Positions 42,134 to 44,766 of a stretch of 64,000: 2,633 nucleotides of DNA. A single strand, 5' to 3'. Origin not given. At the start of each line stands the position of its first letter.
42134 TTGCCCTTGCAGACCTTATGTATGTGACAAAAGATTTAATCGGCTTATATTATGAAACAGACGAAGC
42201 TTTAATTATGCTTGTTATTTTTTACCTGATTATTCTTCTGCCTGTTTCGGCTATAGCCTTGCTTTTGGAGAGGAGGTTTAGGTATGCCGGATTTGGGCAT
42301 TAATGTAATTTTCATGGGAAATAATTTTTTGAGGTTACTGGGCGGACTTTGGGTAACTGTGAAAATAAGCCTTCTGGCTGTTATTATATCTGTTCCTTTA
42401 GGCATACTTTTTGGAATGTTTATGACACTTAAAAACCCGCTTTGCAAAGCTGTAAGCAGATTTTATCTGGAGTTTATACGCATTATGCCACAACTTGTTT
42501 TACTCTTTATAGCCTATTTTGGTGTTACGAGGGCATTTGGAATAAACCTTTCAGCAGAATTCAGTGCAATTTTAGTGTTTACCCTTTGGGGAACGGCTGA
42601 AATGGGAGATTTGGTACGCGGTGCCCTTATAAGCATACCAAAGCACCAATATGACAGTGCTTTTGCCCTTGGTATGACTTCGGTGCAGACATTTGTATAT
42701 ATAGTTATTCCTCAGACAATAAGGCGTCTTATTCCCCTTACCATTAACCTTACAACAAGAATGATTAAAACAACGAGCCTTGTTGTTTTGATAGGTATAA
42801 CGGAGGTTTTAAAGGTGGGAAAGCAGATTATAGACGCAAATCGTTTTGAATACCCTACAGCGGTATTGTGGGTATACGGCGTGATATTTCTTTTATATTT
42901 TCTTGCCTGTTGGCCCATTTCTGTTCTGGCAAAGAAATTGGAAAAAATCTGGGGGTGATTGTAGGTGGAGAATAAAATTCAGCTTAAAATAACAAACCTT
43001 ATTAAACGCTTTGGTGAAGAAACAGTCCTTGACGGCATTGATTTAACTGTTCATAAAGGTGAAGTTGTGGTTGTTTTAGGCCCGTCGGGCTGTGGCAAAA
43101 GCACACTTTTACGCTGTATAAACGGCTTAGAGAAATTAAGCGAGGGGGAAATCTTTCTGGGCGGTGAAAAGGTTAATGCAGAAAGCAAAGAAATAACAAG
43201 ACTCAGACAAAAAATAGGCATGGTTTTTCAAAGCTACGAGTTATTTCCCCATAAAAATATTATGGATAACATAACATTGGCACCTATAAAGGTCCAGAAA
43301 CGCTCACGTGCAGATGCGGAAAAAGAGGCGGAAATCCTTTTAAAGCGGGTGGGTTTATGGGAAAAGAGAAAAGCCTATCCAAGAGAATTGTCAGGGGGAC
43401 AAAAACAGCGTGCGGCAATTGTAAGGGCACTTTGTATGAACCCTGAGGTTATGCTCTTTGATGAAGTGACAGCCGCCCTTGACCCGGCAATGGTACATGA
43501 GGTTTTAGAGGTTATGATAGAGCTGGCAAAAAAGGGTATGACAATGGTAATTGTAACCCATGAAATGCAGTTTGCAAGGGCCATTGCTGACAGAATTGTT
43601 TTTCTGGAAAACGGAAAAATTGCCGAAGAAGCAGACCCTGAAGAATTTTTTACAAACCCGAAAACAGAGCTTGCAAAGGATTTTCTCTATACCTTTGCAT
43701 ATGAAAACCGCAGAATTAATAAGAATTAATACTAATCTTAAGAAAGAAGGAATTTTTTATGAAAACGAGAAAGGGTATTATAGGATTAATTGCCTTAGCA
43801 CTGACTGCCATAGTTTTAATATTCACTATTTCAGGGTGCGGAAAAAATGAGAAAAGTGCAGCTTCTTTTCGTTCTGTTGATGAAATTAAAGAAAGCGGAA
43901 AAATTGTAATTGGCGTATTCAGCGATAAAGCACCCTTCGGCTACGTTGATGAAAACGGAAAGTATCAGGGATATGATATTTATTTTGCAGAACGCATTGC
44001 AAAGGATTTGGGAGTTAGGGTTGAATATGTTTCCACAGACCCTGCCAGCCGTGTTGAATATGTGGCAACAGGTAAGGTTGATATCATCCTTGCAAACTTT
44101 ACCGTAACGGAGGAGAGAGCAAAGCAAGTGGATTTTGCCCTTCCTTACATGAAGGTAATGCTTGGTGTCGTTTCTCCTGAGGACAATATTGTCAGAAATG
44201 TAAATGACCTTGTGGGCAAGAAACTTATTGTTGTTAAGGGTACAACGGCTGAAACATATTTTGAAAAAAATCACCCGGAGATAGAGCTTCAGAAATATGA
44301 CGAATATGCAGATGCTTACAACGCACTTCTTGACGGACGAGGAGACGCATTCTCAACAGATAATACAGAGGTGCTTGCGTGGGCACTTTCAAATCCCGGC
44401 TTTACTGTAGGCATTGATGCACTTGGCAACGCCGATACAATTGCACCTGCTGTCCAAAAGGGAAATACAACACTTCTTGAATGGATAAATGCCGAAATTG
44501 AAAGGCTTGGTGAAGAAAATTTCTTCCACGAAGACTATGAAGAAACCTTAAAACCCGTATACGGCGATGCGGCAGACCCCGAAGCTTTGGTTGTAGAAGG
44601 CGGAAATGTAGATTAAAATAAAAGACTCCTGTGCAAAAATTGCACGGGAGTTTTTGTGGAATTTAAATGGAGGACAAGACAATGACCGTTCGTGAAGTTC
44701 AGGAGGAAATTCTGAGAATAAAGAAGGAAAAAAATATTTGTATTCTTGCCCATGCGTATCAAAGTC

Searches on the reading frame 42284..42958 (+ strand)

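Call 9: search_protein_families(library=pfam, proteins=[window:42284-42958:+])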
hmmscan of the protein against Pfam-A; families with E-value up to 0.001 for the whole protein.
window:42284-42958:+ (224 aa): 1 family
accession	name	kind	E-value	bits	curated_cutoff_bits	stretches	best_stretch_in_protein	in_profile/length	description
PF00528.27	BPD_transp_1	-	1.2e-13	51.6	26.4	1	40-207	1-162/184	Binding-protein-dependent transport system inner membrane component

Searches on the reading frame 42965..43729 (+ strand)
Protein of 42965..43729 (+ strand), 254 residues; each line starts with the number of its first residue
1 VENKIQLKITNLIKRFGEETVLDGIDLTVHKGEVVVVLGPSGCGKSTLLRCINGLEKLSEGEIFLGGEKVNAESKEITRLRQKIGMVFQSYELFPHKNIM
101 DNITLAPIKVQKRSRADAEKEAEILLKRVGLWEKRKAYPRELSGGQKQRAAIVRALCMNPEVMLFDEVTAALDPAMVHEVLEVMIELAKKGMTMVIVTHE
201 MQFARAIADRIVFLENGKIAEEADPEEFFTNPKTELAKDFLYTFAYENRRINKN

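Call 9: search_protein_families(library=pfam, proteins=[window:42965-43729:+])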
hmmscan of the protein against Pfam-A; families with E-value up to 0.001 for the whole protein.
window:42965-43729:+ (254 aa): 8 families
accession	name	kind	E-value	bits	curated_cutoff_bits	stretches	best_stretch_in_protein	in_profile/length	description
PF00005.33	ABC_tran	-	2.4e-37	129.1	25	1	22-170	1-137/137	ABC transporter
PF13304.12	AAA_21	-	2.6e-11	44.6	27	1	135-200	231-299/304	AAA domain, putative AbiEii toxin, Type IV TA system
PF02463.25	SMC_N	-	1.4e-08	34.9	40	1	33-207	25-205/220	RecF/RecN/SMC N terminal domain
PF01637.24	ATPase_2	-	2.4e-05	24.7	33.2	1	31-114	19-109/225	ATPase domain predominantly from Archaea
PF09818.15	ABC_ATPase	-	0.00018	21.1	23.2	0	141-196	157-228/283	P-loop domain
PF03193.22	RsgA_GTPase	-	0.00026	21.3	30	1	30-63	104-137/174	RsgA GTPase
PF13191.12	AAA_16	-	0.00051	21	32.6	0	31-53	21-45/167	AAA ATPase domain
PF20703.3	nSTAND1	-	0.00067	19.8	27.1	0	16-51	17-52/379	Novel STAND NTPase 1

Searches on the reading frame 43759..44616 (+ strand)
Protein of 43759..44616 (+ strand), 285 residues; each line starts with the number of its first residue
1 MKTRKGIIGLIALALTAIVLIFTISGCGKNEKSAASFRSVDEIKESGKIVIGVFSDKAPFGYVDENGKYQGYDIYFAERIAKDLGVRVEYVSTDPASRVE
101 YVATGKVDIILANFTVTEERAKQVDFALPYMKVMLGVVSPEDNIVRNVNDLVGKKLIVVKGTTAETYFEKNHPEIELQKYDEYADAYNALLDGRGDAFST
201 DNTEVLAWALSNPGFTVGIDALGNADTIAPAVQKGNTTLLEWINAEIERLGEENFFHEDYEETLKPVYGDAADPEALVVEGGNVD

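Call 9: search_protein_families(library=pfam, proteins=[window:43759-44616:+])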
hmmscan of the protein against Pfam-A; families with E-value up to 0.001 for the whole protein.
window:43759-44616:+ (285 aa): 3 families
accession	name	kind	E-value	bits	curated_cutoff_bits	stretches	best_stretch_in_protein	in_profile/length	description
PF00497.25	SBP_bac_3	-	1.6e-30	106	26.4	1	49-254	1-120/132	Bacterial extracellular solute-binding proteins, family 3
PF10613.14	Lig_chan-Glu_bd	-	5.1e-07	30.2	30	1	99-138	71-110/115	Ligated ion channel L-glutamate- and glycine-binding site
PF09084.16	NMT1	-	0.00046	20.6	20.5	0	82-167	17-107/216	NMT1/THI5 like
